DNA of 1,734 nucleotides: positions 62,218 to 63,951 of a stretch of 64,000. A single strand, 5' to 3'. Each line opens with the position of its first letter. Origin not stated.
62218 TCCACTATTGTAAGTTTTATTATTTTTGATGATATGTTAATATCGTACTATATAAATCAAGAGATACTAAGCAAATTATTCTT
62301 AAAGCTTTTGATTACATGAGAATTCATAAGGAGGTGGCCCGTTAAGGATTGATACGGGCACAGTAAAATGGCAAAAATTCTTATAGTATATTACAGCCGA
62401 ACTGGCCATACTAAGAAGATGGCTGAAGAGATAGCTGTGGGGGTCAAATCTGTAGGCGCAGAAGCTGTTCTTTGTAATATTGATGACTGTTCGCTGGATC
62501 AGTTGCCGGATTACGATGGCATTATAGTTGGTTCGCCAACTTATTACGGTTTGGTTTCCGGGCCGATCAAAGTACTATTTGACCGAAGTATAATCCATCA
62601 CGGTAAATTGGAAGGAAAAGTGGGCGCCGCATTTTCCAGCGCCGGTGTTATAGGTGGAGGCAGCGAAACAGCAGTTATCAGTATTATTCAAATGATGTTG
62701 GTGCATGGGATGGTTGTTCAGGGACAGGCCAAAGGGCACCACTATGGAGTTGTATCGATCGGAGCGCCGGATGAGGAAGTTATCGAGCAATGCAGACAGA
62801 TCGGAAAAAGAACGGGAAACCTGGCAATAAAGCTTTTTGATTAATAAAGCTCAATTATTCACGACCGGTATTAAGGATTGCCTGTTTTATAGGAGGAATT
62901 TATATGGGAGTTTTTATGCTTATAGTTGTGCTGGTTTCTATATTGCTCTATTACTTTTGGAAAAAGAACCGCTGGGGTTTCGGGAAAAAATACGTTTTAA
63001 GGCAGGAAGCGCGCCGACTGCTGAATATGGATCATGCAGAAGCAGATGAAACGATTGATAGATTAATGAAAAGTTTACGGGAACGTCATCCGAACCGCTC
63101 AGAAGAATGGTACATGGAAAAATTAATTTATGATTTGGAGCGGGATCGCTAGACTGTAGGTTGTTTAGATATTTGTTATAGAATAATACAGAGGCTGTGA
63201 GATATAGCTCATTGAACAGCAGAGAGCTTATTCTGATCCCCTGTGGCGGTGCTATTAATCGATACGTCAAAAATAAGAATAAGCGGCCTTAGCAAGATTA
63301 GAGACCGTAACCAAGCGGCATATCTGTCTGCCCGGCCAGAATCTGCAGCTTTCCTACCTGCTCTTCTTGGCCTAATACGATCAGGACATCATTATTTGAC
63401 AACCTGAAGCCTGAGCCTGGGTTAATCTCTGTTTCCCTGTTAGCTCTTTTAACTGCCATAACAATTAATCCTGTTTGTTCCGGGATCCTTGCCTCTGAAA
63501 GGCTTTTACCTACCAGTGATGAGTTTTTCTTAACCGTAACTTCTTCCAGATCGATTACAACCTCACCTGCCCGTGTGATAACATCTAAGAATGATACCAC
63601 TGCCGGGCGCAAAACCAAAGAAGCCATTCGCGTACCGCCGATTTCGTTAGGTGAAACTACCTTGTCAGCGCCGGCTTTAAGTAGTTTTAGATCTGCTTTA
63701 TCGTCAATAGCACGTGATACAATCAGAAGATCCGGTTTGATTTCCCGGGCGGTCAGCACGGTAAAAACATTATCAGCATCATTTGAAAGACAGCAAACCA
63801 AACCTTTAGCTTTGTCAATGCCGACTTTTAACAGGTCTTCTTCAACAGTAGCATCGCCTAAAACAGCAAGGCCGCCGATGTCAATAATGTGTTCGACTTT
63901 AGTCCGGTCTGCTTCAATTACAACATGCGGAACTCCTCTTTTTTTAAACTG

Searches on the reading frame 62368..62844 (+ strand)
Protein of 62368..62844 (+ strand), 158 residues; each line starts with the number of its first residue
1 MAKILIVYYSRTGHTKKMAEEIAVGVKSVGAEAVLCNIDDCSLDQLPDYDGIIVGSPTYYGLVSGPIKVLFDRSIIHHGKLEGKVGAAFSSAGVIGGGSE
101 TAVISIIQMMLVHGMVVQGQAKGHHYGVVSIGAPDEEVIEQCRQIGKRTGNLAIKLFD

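Call 31: search_protein_families(library=pfam, proteins=[window:62368-62844:+])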
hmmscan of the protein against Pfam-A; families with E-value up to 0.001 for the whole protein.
window:62368-62844:+ (158 aa): 4 families
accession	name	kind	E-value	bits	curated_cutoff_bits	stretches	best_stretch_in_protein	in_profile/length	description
PF03358.20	FMN_red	-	3.7e-12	46.5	24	1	45-120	67-142/152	NADPH-dependent FMN reductase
PF00258.30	Flavodoxin_1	-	6.5e-11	43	25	1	6-78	1-75/143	Flavodoxin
PF12724.12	Flavodoxin_5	-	2.3e-09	38.2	27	1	5-66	1-61/145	Flavodoxin domain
PF12641.12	Flavodoxin_3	-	0.00032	21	27.5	1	5-56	1-48/160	Flavodoxin domain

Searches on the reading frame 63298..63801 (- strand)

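Call 31: search_protein_families(library=pfam, proteins=[window:63298-63801:-])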
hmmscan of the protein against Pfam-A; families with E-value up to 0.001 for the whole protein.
window:63298-63801:- (167 aa): 2 families
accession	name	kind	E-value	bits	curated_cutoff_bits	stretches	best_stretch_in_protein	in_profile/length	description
PF02080.26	TrkA_C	-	5.4e-16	58.7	27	1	85-152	1-66/71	TrkA-C domain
PF02254.24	TrkA_N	-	2.9e-09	37.7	23.8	1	1-51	66-116/116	TrkA-N domain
